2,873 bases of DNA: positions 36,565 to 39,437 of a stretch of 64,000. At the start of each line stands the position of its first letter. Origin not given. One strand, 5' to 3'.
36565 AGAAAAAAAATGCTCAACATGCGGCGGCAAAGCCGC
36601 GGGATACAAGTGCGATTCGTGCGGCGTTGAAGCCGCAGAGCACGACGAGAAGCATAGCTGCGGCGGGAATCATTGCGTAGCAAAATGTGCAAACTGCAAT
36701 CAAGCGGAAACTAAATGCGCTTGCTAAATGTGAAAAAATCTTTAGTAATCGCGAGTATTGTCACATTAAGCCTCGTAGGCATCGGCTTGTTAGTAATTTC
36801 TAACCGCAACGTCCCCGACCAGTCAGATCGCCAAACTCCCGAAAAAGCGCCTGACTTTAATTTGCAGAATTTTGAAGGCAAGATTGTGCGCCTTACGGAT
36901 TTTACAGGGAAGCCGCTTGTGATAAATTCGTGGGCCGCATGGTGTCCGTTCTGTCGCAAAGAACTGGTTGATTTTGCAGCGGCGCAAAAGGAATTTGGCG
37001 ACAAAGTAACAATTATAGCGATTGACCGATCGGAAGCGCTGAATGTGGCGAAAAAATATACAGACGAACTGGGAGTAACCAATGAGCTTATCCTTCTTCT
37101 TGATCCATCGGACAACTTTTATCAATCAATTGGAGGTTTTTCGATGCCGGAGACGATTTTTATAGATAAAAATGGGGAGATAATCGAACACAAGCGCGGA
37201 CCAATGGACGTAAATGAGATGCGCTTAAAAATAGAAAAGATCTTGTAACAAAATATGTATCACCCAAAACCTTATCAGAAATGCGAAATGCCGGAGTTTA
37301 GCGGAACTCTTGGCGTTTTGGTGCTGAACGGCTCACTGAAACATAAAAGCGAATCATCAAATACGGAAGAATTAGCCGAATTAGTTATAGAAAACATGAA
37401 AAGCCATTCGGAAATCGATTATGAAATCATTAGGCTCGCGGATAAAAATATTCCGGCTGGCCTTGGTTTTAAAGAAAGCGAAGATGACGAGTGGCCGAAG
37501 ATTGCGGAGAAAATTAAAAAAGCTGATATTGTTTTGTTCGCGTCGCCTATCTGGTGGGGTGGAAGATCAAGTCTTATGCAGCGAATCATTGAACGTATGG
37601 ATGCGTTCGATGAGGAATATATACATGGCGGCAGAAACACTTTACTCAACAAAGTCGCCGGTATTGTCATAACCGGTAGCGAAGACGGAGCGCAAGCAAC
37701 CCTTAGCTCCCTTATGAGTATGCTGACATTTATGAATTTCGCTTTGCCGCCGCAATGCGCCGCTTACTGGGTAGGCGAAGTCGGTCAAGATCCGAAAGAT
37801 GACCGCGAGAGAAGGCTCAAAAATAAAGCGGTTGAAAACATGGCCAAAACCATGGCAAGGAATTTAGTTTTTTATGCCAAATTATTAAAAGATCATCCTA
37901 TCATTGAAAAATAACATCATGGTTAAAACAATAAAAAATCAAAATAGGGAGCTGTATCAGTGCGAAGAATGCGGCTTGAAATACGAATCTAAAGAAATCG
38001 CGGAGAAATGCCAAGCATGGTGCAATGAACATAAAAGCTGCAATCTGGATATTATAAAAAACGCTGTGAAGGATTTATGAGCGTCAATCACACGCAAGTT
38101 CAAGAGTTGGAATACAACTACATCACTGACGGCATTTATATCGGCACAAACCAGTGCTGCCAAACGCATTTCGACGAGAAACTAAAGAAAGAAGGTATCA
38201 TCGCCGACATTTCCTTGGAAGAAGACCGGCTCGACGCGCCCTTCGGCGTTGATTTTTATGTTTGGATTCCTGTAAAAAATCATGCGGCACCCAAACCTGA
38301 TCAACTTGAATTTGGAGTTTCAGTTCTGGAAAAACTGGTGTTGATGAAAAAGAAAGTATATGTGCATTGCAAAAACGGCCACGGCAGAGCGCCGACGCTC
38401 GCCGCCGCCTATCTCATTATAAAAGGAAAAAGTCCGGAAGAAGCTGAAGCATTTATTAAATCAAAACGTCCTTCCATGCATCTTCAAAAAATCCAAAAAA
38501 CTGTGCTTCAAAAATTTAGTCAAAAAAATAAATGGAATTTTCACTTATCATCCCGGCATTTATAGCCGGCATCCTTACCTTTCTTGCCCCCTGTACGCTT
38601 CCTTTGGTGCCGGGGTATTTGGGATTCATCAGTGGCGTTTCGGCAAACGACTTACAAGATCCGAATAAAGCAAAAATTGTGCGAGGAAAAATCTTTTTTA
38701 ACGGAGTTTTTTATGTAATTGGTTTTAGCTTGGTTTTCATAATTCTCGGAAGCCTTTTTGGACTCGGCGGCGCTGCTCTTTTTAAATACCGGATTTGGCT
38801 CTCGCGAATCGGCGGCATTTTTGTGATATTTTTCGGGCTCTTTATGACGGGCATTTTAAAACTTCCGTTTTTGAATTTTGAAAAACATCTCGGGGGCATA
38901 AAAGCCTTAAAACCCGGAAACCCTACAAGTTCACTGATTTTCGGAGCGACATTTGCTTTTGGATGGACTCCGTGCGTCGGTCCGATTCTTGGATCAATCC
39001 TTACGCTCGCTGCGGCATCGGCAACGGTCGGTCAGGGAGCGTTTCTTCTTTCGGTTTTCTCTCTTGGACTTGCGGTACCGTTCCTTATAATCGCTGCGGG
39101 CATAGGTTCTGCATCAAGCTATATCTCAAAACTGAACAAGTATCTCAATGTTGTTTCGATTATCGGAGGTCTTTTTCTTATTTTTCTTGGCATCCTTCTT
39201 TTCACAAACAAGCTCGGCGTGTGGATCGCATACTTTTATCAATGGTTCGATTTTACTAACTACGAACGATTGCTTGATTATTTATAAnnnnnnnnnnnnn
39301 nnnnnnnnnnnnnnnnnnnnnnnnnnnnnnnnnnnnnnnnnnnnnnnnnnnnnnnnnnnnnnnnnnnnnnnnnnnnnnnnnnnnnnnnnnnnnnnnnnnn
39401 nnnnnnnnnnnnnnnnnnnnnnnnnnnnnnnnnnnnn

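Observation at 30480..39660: GC-richer ~9-kb redox / thiol-disulfide / metal-stress gene island abutting the 3' ends of tRNA-Thr and tRNA-Gly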

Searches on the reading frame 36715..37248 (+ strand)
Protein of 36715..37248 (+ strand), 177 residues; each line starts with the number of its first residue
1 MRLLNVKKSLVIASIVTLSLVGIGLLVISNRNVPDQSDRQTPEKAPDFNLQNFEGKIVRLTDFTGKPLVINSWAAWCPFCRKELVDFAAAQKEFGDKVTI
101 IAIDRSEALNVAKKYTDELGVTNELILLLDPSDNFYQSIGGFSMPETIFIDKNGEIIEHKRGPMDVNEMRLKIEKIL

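Call 6: search_protein_families(library=pfam, proteins=[window:36715-37248:+], max_evalue=0.01)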
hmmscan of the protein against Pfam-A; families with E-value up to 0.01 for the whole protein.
window:36715-37248:+ (177 aa): 5 families
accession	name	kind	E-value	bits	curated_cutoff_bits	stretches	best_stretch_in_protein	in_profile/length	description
PF00578.27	AhpC-TSA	-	1.9e-21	76.7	26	1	43-157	3-122/124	AhpC/TSA family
PF08534.16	Redoxin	-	7.4e-21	74.9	26.6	1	43-167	4-139/148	Redoxin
PF00085.26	Thioredoxin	-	7.2e-07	29.6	23.5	1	51-115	8-68/103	Thioredoxin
PF13098.12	Thioredoxin_2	-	7.9e-07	29.8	27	1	64-169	4-100/104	Thioredoxin-like domain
PF13905.12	Thioredoxin_8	-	0.0013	19.5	27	1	65-156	1-94/94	Thioredoxin-like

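Call 30: search_protein_families(library=ncbifam, proteins=[window:36715-37248:+], max_evalue=0.001)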
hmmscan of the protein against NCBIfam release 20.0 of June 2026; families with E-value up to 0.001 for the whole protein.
window:36715-37248:+ (177 aa): 11 families
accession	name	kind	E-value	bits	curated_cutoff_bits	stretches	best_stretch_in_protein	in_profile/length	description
NF002854.0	PRK03147.1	subfamily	1.9e-23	83.2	170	1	7-176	4-172/176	thiol-disulfide oxidoreductase ResA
NF047696.1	ThlDiSintTplARhiz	equivalog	4.8e-18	65.7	230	1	40-165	72-202/219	thiol:disulfide interchange protein TlpA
TIGR00385.1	dsbE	subfamily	1.4e-12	47.6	123.15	1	43-168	38-162/173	DsbE family thiol:disulfide interchange protein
NF041202.1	StoA_CxxC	exception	1.7e-12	47.5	210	1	34-170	22-158/163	endospore biogenesis thiol-disulfide oxidoreductase StoA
NF041054.1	WAxxUGC_long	equivalog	3.3e-10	39.8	300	1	43-159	82-197/354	ResA-like WAxxUGC motif-containing protein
NF011941.0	PRK15412.1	equivalog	9.8e-10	38.3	359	1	63-162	65-161/185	thiol:disulfide interchange protein DsbE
NF040769.1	SelL_rel_redox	subfamily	3.4e-06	26.8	120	1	44-140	2-99/173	SelL-related redox protein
TIGR01068.1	thioredoxin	equivalog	3.7e-06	27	96.8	1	66-115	15-64/101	thioredoxin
NF053650.1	PerredPrxQDein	equivalog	4.3e-06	26.8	260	1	46-143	2-97/148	thioredoxin-dependent peroxiredoxin PrxQ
NF010625.0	PRK14018.1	equivalog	7.3e-06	24.8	522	1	59-169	50-165/521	bifunctional peptide-methionine (S)-S-oxide reductase MsrA/peptide-methionine (R)-S-oxide reductase MsrB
NF008229.0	PRK10996.1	equivalog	0.00044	20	125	0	65-115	52-102/141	thioredoxin TrxC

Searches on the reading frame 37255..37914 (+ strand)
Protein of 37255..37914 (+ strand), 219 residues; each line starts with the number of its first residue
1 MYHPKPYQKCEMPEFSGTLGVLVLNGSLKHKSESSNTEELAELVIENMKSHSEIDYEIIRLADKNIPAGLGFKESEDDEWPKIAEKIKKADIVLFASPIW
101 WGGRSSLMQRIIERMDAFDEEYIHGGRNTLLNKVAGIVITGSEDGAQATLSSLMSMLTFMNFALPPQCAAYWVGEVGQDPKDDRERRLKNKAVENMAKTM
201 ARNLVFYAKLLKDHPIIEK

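Call 6: search_protein_families(library=pfam, proteins=[window:37255-37914:+], max_evalue=0.01)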
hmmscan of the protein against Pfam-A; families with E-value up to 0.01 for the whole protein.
window:37255-37914:+ (219 aa): 2 families
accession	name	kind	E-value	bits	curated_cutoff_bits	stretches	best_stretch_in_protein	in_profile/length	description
PF03358.20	FMN_red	-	6.3e-23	81.5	24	1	21-167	3-142/152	NADPH-dependent FMN reductase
PF02525.22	Flavodoxin_2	-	2e-10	41.2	27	1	21-185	3-188/198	Flavodoxin-like fold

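Call 32: search_protein_families(library=ncbifam, proteins=[window:37255-37914:+], max_evalue=0.001)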
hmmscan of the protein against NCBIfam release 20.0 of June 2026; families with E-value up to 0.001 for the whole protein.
window:37255-37914:+ (219 aa): 1 family
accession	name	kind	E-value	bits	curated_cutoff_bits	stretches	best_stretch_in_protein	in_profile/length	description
TIGR03566.1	FMN_reduc_MsuE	equivalog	5.4e-07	29.6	212.5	1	21-116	2-95/174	FMN reductase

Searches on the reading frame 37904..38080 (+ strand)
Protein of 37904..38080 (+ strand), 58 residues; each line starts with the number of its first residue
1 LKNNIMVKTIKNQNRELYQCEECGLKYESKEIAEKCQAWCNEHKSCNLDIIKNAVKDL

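Call 6: search_protein_families(library=pfam, proteins=[window:37904-38080:+], max_evalue=0.01)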
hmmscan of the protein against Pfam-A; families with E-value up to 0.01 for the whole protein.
window:37904-38080:+ (58 aa): 2 families
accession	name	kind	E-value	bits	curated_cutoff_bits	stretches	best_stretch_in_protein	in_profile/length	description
PF23447.1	DUF7128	-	1.7e-05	25.1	25.7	1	6-43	1-38/44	Domain of unknown function (DUF7128)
PF16622.11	zf-C2H2_11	-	0.0075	16.3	27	0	18-29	5-16/29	zinc-finger C2H2-type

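Call 32: search_protein_families(library=ncbifam, proteins=[window:37904-38080:+], max_evalue=0.001)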
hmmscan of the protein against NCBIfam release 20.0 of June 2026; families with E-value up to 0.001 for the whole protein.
window:37904-38080:+ (58 aa): 0 families

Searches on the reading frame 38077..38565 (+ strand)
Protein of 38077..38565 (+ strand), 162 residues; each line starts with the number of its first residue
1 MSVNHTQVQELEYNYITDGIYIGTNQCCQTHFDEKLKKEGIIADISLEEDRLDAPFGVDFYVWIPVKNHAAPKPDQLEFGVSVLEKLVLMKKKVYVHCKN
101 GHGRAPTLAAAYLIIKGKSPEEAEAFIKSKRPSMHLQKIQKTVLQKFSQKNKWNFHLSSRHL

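Call 6: search_protein_families(library=pfam, proteins=[window:38077-38565:+], max_evalue=0.01)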
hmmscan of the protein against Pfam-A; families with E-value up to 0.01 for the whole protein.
window:38077-38565:+ (162 aa): 5 families
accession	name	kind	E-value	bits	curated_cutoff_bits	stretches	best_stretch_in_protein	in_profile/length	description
PF22785.1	Tc-R-P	-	1.5e-12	48.4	27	1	34-117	17-105/106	Polymorphic toxin system, DSP-PTPase phosphatase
PF22784.1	PTP-SAK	-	3.2e-12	47.2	27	1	62-135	58-128/153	Swiss Army Knife protein, DSP-PTPase phosphatase domain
PF00782.25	DSPc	-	1.5e-11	44.7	33.5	1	21-146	2-129/133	Dual specificity phosphatase, catalytic domain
PF22741.1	PTP-NADK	-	2.7e-07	30.5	27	1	62-131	80-149/163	DSP-PTPase phosphatase fused to NAD+ Kinase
PF14566.11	PTPlike_phytase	-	9.6e-05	23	27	1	61-115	104-157/158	Inositol hexakisphosphate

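Call 32: search_protein_families(library=ncbifam, proteins=[window:38077-38565:+], max_evalue=0.001)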
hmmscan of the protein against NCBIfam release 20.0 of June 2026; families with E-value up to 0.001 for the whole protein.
window:38077-38565:+ (162 aa): 2 families
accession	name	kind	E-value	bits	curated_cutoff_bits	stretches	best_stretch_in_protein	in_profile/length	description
NF009025.0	PRK12361.1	equivalog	1.2e-15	56.8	505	1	16-156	97-241/546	hypothetical protein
NF041348.1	XopH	equivalog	0.00054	19.4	500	1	61-131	244-313/368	type III secretion system effector XopH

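Call 74: search_solved_structures(query=window:38077-38562:+, max_evalue=0.001)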
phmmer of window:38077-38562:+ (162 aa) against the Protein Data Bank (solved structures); distinct sequences matched with E-value up to 0.001: 36.
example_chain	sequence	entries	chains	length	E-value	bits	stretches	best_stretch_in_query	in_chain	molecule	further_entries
25xa_A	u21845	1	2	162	2.1e-10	44.1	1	39-149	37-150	Dual specificity protein phosphatase family protein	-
1r6h_A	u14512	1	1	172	4.5e-07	33.2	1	24-156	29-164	protein tyrosine phosphatase type IVA, member 3 isoform 1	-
1v3a_A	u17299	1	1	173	4.5e-07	33.2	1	24-156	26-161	protein tyrosine phosphatase type IVA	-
3rgo_A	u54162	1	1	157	6e-07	32.8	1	72-149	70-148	Protein-tyrosine phosphatase mitochondrial 1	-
2mbc_A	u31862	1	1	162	6.2e-07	32.8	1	24-155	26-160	Protein tyrosine phosphatase type IVA 3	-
5k22_A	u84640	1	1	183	9.9e-07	32.1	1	26-157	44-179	Protein tyrosine phosphatase type IVA 2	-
5z5b_A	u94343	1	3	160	2.3e-06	30.9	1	63-155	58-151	Protein-tyrosine phosphatase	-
5k25_A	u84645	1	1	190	2.9e-06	30.6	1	26-160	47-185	Protein tyrosine phosphatase type IVA 2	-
5k23_A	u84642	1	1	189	3.1e-06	30.5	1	26-160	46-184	Protein tyrosine phosphatase type IVA 2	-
5k24_A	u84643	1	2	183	3.5e-06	30.3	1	26-157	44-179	Protein tyrosine phosphatase type IVA 2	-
5z59_A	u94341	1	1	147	3.8e-06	30.2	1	63-147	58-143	Protein-tyrosine phosphatase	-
5z5a_A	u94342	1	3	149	4e-06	30.1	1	63-147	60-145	Protein-tyrosine phosphatase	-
5mmz_B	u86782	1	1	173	4.9e-06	29.9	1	28-161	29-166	Protein tyrosine phosphatase type IVA 1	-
3rz2_A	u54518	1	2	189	6.5e-06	29.5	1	28-161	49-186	Protein tyrosine phosphatase type IVA 1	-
5lxq_B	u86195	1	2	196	7e-06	29.3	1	28-161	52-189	Protein tyrosine phosphatase type IVA 1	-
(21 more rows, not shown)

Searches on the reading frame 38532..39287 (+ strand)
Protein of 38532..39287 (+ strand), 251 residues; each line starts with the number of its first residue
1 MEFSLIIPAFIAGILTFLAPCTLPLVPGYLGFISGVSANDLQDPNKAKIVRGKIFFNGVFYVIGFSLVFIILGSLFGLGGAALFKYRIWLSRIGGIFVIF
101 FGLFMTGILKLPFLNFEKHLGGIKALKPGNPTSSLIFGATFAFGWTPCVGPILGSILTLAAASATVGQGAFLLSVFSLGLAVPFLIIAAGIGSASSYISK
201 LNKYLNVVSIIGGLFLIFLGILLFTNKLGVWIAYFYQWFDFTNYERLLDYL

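Call 6: search_protein_families(library=pfam, proteins=[window:38532-39287:+], max_evalue=0.01)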
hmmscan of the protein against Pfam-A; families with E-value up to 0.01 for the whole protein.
window:38532-39287:+ (251 aa): 2 families
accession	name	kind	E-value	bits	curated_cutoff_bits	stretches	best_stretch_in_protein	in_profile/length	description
PF02683.22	DsbD_TM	-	1e-15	58.1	27.1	1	6-224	4-215/219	Cytochrome C biogenesis protein transmembrane domain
PF13386.12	DsbD_2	-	3.5e-09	37.3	24.9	1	55-214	32-198/199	Cytochrome C biogenesis protein transmembrane region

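Call 32: search_protein_families(library=ncbifam, proteins=[window:38532-39287:+], max_evalue=0.001)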
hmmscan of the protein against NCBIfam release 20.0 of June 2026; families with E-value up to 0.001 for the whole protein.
window:38532-39287:+ (251 aa): 3 families
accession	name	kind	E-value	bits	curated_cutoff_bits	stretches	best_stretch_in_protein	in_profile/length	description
NF040495.1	tranport_ArsG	equivalog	2.7e-14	53.1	200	1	6-224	7-221/225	aromatic aminobenezylarsenical efflux permease ArsG family transporter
NF001419.0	PRK00293.1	subfamily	4.4e-10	38.7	330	1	7-230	173-388/574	protein-disulfide reductase DsbD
NF045694.1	seleno_TsoB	exception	4.2e-08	31.7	805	1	7-193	186-361/572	rhodanese/DsbD fusion-like selenoprotein TsoB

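Call 67: find_homologous_proteins(query=window:38532-39287:+, max_evalue=1e-30)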
Query window:38532-39287:+ (251 aa): 6599 proteins with E <= 1e-30 among 8000 candidates; the best 120 are listed.
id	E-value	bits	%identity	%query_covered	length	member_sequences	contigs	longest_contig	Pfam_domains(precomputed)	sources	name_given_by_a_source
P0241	1.3e-153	528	100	100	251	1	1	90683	PF02683.23,PF13386.13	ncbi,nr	ncbi:sulfite exporter TauE/SafE family protein [Candidatus Giovannonibacteria bacterium]|nr:sulfite 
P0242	4.6e-138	477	88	100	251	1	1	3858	PF02683.23,PF13386.13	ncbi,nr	ncbi:sulfite exporter TauE/SafE family protein [Candidatus Wolfebacteria bacterium]|nr:sulfite expor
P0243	9.5e-137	473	87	100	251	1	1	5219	PF02683.23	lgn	-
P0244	1.6e-136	472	88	100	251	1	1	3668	PF02683.23,PF13386.13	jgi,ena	-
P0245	1.6e-135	469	86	100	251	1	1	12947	PF02683.23,PF13386.13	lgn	-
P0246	2.3e-135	468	87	100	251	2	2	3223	PF02683.23,PF13386.13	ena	-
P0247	3.6e-135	468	86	100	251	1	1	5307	PF02683.23,PF13386.13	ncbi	-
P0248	8.3e-135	467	86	100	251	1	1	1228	PF02683.23,PF13386.13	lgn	-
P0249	1.0e-134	466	86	100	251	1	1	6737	PF02683.23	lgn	-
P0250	1.2e-134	466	87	100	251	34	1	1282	PF02683.23,PF13386.13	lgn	-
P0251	1.2e-134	466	88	100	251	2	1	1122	PF02683.23,PF13386.13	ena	-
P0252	1.4e-134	466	87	100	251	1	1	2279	PF02683.23,PF13386.13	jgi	-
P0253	1.8e-134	465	85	100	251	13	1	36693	PF02683.23,PF13386.13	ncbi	-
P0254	6.0e-134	464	85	100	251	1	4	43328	PF02683.23,PF13386.13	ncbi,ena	-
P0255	2.1e-133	462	85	100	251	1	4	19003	PF02683.23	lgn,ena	-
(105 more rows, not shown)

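Call 90: find_encoding_contigs(protein=window:38532-39287:+, flank=6000, max_places=6)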
Protein window:38532-39287:+ (251 aa): no gene with exactly this product is on record in the collection.
